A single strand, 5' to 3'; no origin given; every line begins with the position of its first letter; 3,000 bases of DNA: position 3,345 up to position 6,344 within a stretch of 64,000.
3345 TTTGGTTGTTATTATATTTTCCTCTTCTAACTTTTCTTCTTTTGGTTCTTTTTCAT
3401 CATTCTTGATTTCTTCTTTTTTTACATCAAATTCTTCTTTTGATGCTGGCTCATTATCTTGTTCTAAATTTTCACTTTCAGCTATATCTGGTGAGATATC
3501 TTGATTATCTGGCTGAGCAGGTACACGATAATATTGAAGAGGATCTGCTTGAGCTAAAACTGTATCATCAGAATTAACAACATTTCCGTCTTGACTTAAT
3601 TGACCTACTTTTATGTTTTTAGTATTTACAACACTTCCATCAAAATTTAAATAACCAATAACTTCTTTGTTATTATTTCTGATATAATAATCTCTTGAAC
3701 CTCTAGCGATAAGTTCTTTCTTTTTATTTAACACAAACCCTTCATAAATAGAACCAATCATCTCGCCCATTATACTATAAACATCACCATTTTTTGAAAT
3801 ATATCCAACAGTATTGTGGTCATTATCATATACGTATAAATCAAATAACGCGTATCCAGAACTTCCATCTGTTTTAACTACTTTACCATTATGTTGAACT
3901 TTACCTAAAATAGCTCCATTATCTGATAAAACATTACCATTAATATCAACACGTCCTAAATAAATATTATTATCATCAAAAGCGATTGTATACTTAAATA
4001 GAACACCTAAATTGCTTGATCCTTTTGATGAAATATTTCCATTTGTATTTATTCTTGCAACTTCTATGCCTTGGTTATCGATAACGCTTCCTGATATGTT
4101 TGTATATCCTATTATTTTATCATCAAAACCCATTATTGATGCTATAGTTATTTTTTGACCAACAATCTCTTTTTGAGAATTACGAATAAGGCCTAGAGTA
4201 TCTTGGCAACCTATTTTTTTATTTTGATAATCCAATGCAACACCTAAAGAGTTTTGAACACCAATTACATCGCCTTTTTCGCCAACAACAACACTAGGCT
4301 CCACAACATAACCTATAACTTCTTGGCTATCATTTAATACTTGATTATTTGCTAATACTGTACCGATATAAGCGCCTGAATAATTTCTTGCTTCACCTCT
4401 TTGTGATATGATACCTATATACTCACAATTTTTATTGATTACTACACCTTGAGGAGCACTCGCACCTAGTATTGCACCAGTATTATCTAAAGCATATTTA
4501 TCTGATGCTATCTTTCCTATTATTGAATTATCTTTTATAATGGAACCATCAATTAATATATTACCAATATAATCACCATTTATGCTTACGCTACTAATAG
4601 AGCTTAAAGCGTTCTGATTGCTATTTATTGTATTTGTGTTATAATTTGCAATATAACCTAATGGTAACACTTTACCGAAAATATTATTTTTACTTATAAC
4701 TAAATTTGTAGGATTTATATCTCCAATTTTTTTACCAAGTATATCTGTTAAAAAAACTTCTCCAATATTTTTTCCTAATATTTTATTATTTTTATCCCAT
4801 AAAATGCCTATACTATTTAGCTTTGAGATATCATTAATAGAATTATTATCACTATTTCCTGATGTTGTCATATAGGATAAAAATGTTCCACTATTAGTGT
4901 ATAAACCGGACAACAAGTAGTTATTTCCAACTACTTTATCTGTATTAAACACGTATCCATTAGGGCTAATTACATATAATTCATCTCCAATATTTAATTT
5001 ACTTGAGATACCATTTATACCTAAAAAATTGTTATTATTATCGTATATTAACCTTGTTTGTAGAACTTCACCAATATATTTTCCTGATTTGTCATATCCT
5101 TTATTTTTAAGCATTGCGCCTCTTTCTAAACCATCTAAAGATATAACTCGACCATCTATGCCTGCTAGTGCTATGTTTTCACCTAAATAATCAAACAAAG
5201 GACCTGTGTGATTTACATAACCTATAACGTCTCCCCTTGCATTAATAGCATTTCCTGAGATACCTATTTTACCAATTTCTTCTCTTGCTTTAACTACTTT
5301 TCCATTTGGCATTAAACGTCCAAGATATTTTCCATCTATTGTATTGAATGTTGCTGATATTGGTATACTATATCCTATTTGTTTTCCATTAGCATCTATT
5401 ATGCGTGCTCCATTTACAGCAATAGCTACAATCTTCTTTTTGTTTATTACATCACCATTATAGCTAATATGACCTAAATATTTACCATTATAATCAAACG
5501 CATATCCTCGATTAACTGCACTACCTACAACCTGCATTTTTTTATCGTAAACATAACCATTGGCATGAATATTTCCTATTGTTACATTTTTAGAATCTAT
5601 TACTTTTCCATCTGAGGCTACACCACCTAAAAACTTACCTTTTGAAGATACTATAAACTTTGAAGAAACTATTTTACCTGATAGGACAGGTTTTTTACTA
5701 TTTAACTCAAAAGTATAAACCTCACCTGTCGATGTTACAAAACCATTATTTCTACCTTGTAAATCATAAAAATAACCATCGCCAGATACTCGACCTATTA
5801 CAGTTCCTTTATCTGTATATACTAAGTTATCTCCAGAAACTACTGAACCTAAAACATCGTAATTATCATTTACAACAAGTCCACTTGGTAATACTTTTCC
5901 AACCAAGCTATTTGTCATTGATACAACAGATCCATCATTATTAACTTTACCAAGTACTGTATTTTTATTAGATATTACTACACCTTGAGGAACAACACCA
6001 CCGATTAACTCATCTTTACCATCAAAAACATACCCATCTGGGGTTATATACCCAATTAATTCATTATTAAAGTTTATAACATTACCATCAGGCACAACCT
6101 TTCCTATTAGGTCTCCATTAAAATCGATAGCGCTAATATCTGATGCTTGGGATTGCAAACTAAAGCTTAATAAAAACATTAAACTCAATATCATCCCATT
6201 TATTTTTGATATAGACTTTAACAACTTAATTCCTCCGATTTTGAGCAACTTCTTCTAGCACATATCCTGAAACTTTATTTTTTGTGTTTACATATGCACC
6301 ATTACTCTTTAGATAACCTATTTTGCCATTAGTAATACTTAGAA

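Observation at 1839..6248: VirB10 is enlarged to about 1460 aa by the same repeat type, a DotG-like architecture in a type IVA system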

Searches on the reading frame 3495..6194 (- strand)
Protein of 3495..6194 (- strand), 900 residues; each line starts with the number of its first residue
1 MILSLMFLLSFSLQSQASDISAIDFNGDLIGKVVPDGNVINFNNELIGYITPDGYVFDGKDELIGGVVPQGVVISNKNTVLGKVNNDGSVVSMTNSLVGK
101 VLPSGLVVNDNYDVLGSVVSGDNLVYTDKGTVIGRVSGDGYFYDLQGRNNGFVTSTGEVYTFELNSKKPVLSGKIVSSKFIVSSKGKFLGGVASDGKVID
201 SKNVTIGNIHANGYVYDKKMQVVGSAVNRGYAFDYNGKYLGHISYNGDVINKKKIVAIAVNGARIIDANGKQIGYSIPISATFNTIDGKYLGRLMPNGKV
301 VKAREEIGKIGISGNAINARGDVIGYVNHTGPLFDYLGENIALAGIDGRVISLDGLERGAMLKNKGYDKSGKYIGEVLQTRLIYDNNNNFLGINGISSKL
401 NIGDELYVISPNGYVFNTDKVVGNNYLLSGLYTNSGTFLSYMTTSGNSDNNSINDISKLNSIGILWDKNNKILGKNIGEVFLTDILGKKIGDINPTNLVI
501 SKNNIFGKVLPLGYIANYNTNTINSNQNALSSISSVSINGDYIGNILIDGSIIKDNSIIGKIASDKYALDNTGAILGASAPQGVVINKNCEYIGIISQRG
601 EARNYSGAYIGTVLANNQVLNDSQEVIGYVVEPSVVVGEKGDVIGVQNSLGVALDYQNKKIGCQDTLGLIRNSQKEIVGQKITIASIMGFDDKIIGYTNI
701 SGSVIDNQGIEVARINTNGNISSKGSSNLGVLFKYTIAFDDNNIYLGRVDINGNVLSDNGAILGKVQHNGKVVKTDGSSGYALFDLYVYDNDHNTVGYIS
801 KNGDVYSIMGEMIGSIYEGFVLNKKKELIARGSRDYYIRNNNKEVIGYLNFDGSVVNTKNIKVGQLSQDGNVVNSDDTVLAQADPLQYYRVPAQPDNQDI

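Call 49: predict_structure(alignment_id=A2)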
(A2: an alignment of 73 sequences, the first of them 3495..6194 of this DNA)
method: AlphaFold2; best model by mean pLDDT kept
length: 900 residues; sequences in the alignment: 73
mean_pLDDT: 92.2   pTM: 0.89
mean pLDDT of the five models: 92.2, 91.1, 90.7, 90.2, 89.7
residues with pLDDT >= 90: 744; 70-90: 137; 50-70: 14; < 50: 5
segments of 3 or more residues with pLDDT < 50: 14-17
pLDDT, mean of each block of 10 residues (from residue 1): 80 55 92 88 89 89 92 93 91 90 94 92 85 90 90 93 86 91 91 91 94 93 92 92 93 93 89 92 95 94 93 93 95 96 95 92 94 93 95 95 92 92 94 92 92 93 94 94 95 90 93 91 90 95 95 93 96 94 94 94 94 96 95 94 95 96 95 95 93 94 91 92 89 96 95 94 97 96 97 96 95 96 94 96 95 96 94 94 94 58
secondary structure, 60 per line:
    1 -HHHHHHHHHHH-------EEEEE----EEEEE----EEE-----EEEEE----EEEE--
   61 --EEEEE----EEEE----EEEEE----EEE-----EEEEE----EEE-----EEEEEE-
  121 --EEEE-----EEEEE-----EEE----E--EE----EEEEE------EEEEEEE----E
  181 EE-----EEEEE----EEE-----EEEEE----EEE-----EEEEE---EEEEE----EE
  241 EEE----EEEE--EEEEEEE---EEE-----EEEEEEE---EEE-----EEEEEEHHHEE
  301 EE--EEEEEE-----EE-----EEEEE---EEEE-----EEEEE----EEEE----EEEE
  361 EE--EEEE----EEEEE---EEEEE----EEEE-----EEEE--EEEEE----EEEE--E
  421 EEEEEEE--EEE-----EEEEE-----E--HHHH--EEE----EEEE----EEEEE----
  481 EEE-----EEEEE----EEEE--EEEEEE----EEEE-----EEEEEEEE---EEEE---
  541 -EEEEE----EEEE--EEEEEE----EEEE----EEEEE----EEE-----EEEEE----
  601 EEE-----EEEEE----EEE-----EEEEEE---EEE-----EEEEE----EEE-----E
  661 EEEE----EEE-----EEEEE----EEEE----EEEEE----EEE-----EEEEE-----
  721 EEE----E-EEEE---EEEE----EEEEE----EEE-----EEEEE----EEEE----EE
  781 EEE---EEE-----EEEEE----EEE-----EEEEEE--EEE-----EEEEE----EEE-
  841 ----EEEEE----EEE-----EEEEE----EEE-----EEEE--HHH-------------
elements in order (helices of 4 or more, strands of 3 or more residues): H2-12 E20-24 E29-33 E38-40 E46-50 E55-58 E63-67 E72-75 E80-84 E89-91 E97-101 E106-108 E114-119 E123-126 E132-136 E142-144 E158-162 E169-175 E180-182 E188-192 E197-199 E205-209 E214-216 E222-226 E230-234 E239-243 E248-251 E254-260 E264-266 E272-278 E282-284 E290-295 E299-302 E305-310 E323-327 E331-334 E340-344 E349-352 E357-362 E365-368 E373-377 E381-385 E390-393 E399-402 E405-409 E414-417 E420-427 E430-432 E438-442 H451-454 E457-459 E464-467 E472-476 E481-483 E489-493 E498-501 E504-509 E514-517 E523-530 E534-537 E542-546 E551-554 E557-562 E567-570 E575-579 E584-586 E592-596 E601-603 E609-613 E618-620 E626-631 E635-637 E643-647 E652-654 E660-664 E669-671 E677-681 E686-689 E694-698 E703-705 E711-715 E721-723 E730-733 E737-740 E745-749 E754-756 E762-766 E771-774 E779-783 E787-789 E795-799 E804-806 E812-817 E820-822 E828-832 E837-839 E845-849 E854-856 E862-866 E871-873 E879-882

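Call 54: fold_search(model_id=the predicted structure, library=pdb)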
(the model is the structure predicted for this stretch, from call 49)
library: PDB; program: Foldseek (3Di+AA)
matches with E <= 10: 1550; with E <= 0.001: 233
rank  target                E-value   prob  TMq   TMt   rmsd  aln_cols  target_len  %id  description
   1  7q97_A                4.4e-24  0.90  0.09  0.08  29.7      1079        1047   14  Structure of the bacterial type VI secretion system effector RhsA. (released 2021-12-22)
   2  9g41_A                9.3e-22  0.77  0.09  0.08  28.5      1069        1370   12  Mouse Teneurin2 dimer variant A0B1 (released 2026-01-21)
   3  8r50_A                1.1e-21  0.82  0.10  0.06  28.8      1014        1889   11  Mouse teneurin-3 compact dimer - A1B1 isoform (released 2024-05-08)
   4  8qja_A                4.6e-20  0.47  0.07  0.06  29.5      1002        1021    9  T6SS-linked Rhs repeat protein - Advenella mimigardefordensis VgrG-Rhs core (released 2024-09-25)
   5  7ban_A                5.8e-20  0.47  0.08  0.05  29.1      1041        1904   10  human Teneurin4 Mut C2 (released 2022-01-12)
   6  8qja_D                6.6e-20  0.66  0.09  0.09  29.4      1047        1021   10  T6SS-linked Rhs repeat protein - Advenella mimigardefordensis VgrG-Rhs core (released 2024-09-25)
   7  9g2h_A                4.1e-19  0.47  0.08  0.07  28.0      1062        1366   12  Mouse Teneurin2 dimer variant A1B0 (released 2026-01-21)
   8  8uy4_A                5.2e-19  0.57  0.09  0.08  28.7      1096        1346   12  Acinetobacter baumannii Tse15 Rhs effector (released 2024-10-09)
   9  8h8b                  3.7e-18  0.41  0.08  0.08  28.7      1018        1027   13  Type VI secretion system effector RhsP in its pre-autoproteolysis and monomeric form (released 2023-01-18)
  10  8h8a_A                4.7e-18  0.47  0.09  0.09  29.8      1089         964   12  Type VI secretion system effector RhsP in its post-autoproteolysis and monomeric form (released 2023-01-18)
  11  8qja_C                6.7e-18  0.47  0.09  0.08  28.9       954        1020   10  T6SS-linked Rhs repeat protein - Advenella mimigardefordensis VgrG-Rhs core (released 2024-09-25)
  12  6cmx_A                1.2e-17  0.44  0.09  0.08  28.2      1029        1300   12  Human Teneurin 2 extra-cellular region (released 2018-07-25)
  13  8bda_I                6.9e-16  0.35  0.09  0.07  25.7       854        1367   10  IFTA complex in anterograde intraflagellar transport trains (Chlamydomonas reinhardtii) (released 2023-01-11)
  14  7v1n_A                1.3e-14  0.21  0.06  0.03  39.8       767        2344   12  Structure of the Clade 2 C. difficile TcdB in complex with its receptor TFPI (released 2022-02-23)
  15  9cwm_A                3.4e-14  0.35  0.12  0.05  26.3      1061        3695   10  Cryo-EM structure of human Low-density lipoprotein receptor-related protein 2 (released 2025-08-06)
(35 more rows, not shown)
